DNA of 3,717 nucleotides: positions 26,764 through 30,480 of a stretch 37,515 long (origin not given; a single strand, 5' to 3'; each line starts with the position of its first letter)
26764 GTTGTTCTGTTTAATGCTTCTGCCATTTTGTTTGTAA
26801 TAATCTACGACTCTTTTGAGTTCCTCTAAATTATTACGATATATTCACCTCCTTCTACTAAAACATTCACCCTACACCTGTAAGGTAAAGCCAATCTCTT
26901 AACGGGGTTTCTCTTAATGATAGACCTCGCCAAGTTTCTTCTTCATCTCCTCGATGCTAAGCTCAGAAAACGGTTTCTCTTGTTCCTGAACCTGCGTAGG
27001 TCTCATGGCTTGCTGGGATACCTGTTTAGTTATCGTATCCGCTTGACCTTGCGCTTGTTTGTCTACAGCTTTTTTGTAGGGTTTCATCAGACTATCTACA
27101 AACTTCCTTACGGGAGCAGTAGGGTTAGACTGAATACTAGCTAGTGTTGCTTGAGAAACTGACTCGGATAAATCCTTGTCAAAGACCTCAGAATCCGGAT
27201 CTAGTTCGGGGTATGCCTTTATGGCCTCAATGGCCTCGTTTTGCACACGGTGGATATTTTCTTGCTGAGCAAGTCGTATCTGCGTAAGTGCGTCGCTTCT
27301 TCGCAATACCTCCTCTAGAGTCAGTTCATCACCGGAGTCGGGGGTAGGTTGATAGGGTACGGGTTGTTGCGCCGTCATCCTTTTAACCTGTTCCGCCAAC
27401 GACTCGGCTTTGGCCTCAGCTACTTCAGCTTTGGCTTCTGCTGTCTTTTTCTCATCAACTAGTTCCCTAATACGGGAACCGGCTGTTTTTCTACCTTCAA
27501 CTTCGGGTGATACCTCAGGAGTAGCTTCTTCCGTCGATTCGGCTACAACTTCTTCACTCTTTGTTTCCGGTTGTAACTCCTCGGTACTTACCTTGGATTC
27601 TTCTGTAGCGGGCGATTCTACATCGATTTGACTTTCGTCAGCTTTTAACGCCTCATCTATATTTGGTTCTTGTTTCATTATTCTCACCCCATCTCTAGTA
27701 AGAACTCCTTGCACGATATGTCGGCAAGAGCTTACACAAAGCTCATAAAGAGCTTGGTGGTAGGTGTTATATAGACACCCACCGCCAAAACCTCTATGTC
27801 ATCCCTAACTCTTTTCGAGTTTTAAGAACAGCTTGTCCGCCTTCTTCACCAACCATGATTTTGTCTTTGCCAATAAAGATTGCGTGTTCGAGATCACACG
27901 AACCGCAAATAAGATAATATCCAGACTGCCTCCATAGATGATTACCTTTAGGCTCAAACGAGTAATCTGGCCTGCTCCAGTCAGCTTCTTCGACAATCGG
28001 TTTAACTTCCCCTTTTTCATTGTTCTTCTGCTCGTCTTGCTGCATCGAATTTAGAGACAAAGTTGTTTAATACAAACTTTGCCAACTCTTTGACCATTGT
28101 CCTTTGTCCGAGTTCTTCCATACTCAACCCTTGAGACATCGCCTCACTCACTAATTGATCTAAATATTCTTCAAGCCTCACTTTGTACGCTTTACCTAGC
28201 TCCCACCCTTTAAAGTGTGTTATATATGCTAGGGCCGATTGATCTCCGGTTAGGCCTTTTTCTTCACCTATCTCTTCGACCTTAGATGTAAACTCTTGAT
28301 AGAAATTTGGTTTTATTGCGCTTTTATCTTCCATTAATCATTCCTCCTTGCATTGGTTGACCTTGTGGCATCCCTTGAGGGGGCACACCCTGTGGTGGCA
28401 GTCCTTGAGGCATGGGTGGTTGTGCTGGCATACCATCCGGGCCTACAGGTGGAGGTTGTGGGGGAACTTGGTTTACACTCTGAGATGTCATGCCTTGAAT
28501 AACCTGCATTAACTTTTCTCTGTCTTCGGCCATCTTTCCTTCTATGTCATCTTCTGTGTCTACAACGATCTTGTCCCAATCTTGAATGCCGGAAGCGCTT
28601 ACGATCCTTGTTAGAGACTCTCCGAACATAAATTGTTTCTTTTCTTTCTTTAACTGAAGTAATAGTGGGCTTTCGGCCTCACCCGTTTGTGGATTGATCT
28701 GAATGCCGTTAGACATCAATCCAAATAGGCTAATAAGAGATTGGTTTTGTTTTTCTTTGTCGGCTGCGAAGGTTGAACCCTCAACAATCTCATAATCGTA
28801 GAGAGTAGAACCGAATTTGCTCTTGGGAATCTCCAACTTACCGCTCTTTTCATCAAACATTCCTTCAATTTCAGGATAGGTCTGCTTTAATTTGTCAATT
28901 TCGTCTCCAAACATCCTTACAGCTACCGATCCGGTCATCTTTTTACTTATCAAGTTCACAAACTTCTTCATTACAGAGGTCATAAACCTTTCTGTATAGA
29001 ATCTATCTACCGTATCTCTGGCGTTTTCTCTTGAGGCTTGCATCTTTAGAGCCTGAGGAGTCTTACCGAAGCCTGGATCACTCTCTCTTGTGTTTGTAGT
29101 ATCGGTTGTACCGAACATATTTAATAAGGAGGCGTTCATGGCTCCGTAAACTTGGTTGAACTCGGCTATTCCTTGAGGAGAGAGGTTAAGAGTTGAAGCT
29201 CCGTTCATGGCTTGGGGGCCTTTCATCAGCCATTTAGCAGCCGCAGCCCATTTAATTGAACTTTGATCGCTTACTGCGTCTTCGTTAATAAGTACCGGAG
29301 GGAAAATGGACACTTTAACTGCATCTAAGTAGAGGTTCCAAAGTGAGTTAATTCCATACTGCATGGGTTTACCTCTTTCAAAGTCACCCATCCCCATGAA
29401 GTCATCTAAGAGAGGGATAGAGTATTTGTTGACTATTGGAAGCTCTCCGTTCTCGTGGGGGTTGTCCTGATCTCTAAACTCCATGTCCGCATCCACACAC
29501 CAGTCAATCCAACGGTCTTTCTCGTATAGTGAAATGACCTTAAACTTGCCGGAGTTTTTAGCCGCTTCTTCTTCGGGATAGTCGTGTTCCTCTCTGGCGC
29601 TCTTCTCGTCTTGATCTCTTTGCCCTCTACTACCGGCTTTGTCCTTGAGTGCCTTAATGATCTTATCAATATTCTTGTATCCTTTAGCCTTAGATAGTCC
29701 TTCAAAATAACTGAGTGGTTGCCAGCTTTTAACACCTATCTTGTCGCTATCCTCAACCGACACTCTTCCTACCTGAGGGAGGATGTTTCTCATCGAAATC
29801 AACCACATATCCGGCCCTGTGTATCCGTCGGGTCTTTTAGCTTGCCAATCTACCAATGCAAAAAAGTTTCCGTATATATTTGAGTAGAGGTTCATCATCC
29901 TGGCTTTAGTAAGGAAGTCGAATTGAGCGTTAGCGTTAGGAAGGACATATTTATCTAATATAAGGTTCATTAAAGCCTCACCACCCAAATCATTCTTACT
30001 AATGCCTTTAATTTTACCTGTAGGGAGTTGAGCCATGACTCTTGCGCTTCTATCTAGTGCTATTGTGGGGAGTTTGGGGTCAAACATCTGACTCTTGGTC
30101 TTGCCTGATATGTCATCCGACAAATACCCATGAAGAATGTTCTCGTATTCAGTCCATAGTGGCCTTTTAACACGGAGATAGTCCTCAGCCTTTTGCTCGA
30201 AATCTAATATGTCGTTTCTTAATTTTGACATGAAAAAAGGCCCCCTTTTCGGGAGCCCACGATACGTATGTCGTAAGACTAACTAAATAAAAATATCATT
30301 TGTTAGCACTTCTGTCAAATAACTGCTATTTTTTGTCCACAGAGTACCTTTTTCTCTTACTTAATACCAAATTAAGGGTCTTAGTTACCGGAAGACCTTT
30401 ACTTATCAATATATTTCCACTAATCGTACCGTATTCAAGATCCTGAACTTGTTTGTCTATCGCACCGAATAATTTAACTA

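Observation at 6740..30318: Five minus-strand promoter, short leader, intrinsic terminator cassettes placed directly in front of late genes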

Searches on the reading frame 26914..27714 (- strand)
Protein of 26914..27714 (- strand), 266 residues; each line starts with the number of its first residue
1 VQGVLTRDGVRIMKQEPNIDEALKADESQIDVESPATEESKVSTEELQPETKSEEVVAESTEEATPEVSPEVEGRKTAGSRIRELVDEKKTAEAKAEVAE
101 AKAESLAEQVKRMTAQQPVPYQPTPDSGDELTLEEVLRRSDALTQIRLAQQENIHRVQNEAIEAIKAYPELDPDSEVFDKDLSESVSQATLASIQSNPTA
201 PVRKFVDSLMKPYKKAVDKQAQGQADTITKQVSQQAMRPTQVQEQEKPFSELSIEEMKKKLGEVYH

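Call 67: search_protein_families(library=pfam, proteins=[window:26914-27714:-], max_evalue=1)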
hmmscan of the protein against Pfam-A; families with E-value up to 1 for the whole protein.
window:26914-27714:- (266 aa): 1 family
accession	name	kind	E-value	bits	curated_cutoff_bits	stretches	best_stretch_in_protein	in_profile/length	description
PF10779.14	XhlA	-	0.57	10.8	34.7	1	86-117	17-48/67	Haemolysin XhlA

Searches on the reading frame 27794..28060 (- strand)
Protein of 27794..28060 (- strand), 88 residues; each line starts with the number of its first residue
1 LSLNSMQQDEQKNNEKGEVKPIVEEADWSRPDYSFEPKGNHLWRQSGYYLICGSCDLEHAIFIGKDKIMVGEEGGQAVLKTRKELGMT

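Call 67: search_protein_families(library=pfam, proteins=[window:27794-28060:-], max_evalue=1)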
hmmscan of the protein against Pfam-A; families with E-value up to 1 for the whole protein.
window:27794-28060:- (88 aa): 1 family
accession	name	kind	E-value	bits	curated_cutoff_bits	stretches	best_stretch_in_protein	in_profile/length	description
PF12111.13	PNPase_C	-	0.035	13.9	25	1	26-39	5-18/37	Polyribonucleotide phosphorylase C terminal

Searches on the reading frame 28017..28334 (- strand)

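Call 67: search_protein_families(library=pfam, proteins=[window:28017-28334:-], max_evalue=1)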
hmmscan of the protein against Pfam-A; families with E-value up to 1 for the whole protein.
window:28017-28334:- (105 aa): 3 families
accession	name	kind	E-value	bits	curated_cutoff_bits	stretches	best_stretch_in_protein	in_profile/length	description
PF08671.16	SinI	-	0.003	17.7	31.4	1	60-74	7-21/28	Anti-repressor SinI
PF12261.14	T_hemolysin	-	0.057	13.7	27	1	5-87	13-91/174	Thermostable hemolysin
PF22732.2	MSL3_chromo-like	-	0.11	12.9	28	1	15-45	21-50/78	MSL3 chromodomain-like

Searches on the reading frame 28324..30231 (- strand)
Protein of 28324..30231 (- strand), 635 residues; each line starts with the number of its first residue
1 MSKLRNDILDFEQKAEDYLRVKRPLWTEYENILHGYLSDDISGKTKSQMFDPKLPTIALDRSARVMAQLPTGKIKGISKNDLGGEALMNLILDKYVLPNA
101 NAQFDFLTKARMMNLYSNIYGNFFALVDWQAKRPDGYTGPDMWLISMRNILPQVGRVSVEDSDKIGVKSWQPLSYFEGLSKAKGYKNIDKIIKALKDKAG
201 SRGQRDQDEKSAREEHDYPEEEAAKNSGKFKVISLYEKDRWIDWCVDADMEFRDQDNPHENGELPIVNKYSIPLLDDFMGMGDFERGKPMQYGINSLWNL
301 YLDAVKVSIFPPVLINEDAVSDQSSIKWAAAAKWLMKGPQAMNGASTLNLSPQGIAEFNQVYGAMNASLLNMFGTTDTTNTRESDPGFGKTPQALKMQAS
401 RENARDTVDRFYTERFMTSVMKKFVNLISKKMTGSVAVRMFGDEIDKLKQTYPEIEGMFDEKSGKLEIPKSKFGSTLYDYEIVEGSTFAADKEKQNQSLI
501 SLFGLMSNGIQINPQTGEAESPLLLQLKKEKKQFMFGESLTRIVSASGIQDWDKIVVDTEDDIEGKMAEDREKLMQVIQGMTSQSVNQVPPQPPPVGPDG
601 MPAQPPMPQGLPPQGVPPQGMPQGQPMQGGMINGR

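Call 12: search_protein_families(library=phrogs, proteins=[window:28324-30231:-], max_evalue=0.001)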
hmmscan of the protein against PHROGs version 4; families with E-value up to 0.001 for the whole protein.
window:28324-30231:- (635 aa): 2 families
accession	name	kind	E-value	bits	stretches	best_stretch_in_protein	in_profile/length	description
phrog_332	-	connector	2.5e-07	30.4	1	119-516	136-482/560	head-tail adaptor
phrog_156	-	head and packaging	4.9e-07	29.5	1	221-527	251-547/681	portal protein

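Call 20: search_dna_similar(query=window:28324-30231:-, collection=phages, mode=protein, max_rows=25)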
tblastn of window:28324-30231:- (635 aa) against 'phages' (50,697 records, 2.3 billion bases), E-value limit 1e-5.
No match.

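Call 21: find_related_loci(query=window:28324-30231:-, collection=viral_contigs, flank=3000)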
Query window:28324-30231:- (635 aa) in viral_contigs; peptide patterns used: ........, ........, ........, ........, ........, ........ (x = any residue, [..] = any of these).
7 stretches matched a pattern; 2 encode a relative of the query (tblastn E <= 1e-3); 2 distinct loci.
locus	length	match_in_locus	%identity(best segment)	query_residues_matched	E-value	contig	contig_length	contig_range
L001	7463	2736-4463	54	4-593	0e+0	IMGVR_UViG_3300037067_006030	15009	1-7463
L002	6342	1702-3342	56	4-556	0e+0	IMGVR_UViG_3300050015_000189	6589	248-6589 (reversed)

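Call 22: find_related_loci(query=window:28324-30231:-, collection=genome_contigs, flank=10000)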
Query window:28324-30231:- (635 aa) in genome_contigs; peptide patterns used: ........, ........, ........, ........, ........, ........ (x = any residue, [..] = any of these).
484 stretches matched a pattern, but none encodes a relative of the query by tblastn (E <= 1e-3).

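Call 25: find_homologous_proteins(query=window:28324-30231:-, max_evalue=1e-10)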
Query window:28324-30231:- (635 aa): 853 proteins with E <= 1e-10 among 8000 candidates; the best 120 are listed.
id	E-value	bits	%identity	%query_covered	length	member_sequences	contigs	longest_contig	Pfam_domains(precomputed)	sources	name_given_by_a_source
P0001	0.0e+0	1447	100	100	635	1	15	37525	-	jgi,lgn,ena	-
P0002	0.0e+0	1107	78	97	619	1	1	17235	-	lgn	-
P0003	0.0e+0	1079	75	98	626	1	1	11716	PF23899.2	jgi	jgi:hypothetical protein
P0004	0.0e+0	1078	73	98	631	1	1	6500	-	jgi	jgi:hypothetical protein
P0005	0.0e+0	1059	75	98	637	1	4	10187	-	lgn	-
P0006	0.0e+0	1052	73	100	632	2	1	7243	-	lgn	-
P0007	0.0e+0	1041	72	99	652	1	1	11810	PF23899.2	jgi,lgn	jgi:hypothetical protein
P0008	0.0e+0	1014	72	96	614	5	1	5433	PF23899.2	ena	-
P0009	0.0e+0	1013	70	100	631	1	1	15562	-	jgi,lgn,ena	-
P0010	0.0e+0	1012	72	95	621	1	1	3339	-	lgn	-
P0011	5.8e-297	1005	71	99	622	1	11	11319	-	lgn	-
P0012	7.8e-296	1001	71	92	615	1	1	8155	-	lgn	-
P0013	1.1e-291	987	70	99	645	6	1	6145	PF23899.2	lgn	-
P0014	1.2e-290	984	71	93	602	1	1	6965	-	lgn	-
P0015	4.9e-290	982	69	98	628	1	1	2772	-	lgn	-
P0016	2.5e-289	979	70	99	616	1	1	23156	-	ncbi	-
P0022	5.6e-272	922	72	89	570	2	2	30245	-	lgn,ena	-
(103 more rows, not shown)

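Call 27: find_related_loci(query=A1, collection=metagenome_contigs, flank=10000)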
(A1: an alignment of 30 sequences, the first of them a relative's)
Query A1 (635 aa) in metagenome_contigs; peptide patterns used: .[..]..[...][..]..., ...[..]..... (x = any residue, [..] = any of these).
375 stretches matched a pattern; 190 encode a relative of the query (tblastn E <= 1e-3); the best 80 are kept; 80 distinct loci.
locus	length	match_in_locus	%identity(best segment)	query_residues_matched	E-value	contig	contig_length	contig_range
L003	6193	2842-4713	80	1-609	0e+0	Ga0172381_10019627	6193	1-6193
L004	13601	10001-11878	70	1-632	0e+0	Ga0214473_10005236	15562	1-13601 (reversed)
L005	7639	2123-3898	57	1-612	0e+0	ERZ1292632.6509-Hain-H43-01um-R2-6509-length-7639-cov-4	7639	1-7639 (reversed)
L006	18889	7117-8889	57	1-601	0e+0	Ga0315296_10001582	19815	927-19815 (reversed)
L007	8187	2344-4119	56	1-597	0e+0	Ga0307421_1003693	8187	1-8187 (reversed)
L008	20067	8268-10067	56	1-615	0e+0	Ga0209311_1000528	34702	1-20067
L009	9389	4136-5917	57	1-603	0e+0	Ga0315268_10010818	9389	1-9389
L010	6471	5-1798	57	1-626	0e+0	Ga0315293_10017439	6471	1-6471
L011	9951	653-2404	56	1-592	0e+0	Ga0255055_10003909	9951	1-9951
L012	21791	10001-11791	55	1-605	0e+0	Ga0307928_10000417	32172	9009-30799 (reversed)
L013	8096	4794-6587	56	1-608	0e+0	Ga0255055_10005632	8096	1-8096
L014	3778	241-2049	55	3-614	0e+0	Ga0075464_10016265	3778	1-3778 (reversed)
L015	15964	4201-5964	56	1-593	0e+0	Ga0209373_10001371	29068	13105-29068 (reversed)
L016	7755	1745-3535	55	1-605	0e+0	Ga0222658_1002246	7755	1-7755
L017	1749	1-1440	69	148-626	0e+0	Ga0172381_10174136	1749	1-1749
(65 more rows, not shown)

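Call 32: find_related_loci(query=A1, collection=genome_contigs, flank=10000)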
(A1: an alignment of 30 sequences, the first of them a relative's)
Query A1 (635 aa) in genome_contigs; peptide patterns used: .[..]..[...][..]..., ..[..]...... (x = any residue, [..] = any of these).
60 stretches matched a pattern; 5 encode a relative of the query (tblastn E <= 1e-3); 5 distinct loci.
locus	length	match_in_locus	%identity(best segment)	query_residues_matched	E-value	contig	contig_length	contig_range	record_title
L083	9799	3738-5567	53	1-626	0e+0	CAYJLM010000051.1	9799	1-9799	MAG TPA_asm: uncultured Gammaproteobacteria bacterium isolate ERP124720_co1_154 genome assembly, contig: NODE_7989_lengt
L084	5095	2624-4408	54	4-608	0e+0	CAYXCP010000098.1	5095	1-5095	MAG TPA_asm: uncultured Gammaproteobacteria bacterium isolate SRP278252_co1_241 genome assembly, contig: NODE_32693_leng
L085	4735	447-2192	55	1-593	0e+0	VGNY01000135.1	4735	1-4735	MAG: Chloroflexi bacterium isolate M_DeepCast_200m_mx_194 M_DeepCast_200m_mx_194_Ga0194113_10039685, whole genome shotgu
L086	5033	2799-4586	51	3-595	0e+0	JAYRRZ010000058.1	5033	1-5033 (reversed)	MAG: Candidatus Gracilibacteria bacterium isolate XM1_ASGE3bin.41 k141_404566, whole genome shotgun sequence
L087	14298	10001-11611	37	23-559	2e-103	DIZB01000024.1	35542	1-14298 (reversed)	MAG TPA_asm: Candidatus Saccharibacteria bacterium UBA6039 UBA6039_contig_1897, whole genome shotgun sequence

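Call 45: find_encoding_contigs(protein=P0022, flank=10000, max_places=2)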
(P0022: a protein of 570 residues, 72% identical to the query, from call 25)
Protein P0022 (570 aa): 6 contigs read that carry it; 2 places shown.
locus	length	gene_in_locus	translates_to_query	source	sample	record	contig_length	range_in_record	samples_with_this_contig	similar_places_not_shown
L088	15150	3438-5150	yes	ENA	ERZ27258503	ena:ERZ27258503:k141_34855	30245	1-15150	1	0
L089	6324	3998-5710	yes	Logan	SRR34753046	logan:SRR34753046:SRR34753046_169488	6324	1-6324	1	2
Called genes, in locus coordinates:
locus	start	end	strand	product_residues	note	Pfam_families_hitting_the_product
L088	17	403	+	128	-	-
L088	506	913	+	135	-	-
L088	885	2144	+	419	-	PF03237:Terminase_6N (weak), PF04466:Terminase_3, PF17288:Terminase_3C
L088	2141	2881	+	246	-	PF13712:Glyco_tranf_2_5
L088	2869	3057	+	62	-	-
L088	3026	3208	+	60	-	-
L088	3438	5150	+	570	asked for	-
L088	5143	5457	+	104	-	-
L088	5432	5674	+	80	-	-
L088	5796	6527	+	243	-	-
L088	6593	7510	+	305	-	-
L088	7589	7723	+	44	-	-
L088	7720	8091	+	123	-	-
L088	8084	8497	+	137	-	-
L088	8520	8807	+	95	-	-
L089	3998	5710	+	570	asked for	-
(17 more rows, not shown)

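Call 46: find_encoding_contigs(protein=P0016, flank=10000, max_places=2)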
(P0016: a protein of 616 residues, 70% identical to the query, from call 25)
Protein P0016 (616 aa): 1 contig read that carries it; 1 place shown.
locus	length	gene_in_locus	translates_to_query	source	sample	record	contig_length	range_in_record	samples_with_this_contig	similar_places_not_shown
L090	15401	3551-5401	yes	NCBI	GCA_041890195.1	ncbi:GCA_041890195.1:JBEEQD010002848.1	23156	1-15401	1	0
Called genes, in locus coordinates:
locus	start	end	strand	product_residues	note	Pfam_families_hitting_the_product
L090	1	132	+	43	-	?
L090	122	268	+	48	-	-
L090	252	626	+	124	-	-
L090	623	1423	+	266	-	-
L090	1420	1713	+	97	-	-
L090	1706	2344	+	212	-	-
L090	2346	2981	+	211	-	PF13712:Glyco_tranf_2_5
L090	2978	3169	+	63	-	-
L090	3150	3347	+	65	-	-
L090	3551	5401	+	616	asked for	-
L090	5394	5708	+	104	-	-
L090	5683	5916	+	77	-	-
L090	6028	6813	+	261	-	-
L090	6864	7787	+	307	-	-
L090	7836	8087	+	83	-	-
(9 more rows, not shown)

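Call 47: find_encoding_contigs(protein=P0002, flank=10000, max_places=2)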
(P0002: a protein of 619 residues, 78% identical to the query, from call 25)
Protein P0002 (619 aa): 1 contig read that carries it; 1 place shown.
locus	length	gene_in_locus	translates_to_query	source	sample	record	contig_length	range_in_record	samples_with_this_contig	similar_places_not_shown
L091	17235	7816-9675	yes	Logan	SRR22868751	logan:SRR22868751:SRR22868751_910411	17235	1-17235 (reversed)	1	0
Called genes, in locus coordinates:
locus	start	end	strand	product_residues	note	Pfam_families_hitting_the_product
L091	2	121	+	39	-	?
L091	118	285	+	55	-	-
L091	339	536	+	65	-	-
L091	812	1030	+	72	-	-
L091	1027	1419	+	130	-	-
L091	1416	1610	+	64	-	-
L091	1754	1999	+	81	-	-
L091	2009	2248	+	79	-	-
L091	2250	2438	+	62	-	-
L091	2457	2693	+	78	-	-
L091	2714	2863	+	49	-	-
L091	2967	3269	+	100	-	-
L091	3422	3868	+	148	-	PF11645:PDDEXK_5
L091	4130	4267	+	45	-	-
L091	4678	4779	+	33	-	-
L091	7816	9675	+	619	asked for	-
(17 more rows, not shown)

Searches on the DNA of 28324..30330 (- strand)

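Call 97: search_rna_families(source=L009, start=4000, end=4150, threshold=evalue, max_evalue=10)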
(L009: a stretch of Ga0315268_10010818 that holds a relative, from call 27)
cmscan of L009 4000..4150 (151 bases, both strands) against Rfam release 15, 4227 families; matches with E-value up to 10: 8.
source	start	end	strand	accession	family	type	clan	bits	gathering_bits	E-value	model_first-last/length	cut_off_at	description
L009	4065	4126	+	RF01859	Phe_leader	Cis-reg; leader;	-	16.7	55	1.2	1-125/125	no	Phenylalanine leader peptide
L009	4040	4125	+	RF00111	SdsR_RyeB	Gene; sRNA;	CL00105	14.1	38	3.3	1-100/100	no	SdsR_RyeB RNA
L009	4100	4117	+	RF03085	abiF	Gene; sRNA;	-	14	37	5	1-37/37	no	abiF RNA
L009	4003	4031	+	RF01905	HOTAIR_2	Gene; lncRNA;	-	11.4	60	1.2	46-69/69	no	HOTAIR conserved region 2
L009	4000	4125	+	RF02637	EF0408_EF0409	Gene; sRNA;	-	11.3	440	0.46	263-412/412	5'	Enterococcus sRNA EF0408_EF0409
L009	4046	4125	+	RF00513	Trp_leader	Cis-reg; leader;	-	11.1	41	9.9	1-100/100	no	Tryptophan operon leader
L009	4054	4147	-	RF02956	DUF2693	Gene; sRNA;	-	10.6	81.3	5.2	1-165/165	no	DUF2693 RNA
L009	4101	4150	-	RF02671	Ysr35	Gene; sRNA;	-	7.8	428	2.7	290-339/339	5'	Yersinia sRNA 35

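Call 98: search_rna_families(source=window, start=30215, end=30330, threshold=evalue, max_evalue=10)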
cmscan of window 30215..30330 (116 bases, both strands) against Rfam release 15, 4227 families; matches with E-value up to 10: 12.
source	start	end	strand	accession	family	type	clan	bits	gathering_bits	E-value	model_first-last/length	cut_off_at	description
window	30233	30291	-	RF01388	isrD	Gene; sRNA;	-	19.2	37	0.059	1-51/51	no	isrD Hfq binding RNA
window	30235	30316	-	RF00078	MicA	Gene; sRNA;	-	17.7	41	0.83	1-75/75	no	MicA sRNA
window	30222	30304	-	RF02502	Atu_C8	Gene; sRNA;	-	16.9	50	0.33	1-122/122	no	Rhizobiales sRNA Atu_C8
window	30234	30258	-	RF00489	ctRNA_p42d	Gene; antisense;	-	14.9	50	0.74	5-39/46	no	ctRNA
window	30230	30300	-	RF01859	Phe_leader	Cis-reg; leader;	-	14.6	55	2.8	1-125/125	no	Phenylalanine leader peptide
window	30229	30299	-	RF04319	BTncRNA_FopS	Gene; sRNA;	-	14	56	4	1-71/71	no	Bacteroidetes FopS (family of paralogous sRNAs)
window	30215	30259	-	RF04269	mir-373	Gene; miRNA;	-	13.9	69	3.2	1-47/69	3'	mir-373 microRNA precursor family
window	30232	30314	-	RF00513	Trp_leader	Cis-reg; leader;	-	12.5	41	3.3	1-100/100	no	Tryptophan operon leader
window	30254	30311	-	RF01648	ceN65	Gene; snRNA; snoRNA; CD-box;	-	12.3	48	3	1-65/65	no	Caenorhabditis snoRNA ceN65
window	30222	30267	+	RF02067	STnc310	Gene; sRNA;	-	12.2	40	4.7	1-61/61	no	Salmonella enterica sRNA STnc310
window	30240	30256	-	RF02794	Pab19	Gene; snRNA; snoRNA; HACA-box;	-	12.2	55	9.3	1-17/102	no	Pab19 RNA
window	30222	30304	-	RF00211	SNORD35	Gene; snRNA; snoRNA; CD-box;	CL00056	11.1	36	6.6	1-88/88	no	Small nucleolar RNA SNORD35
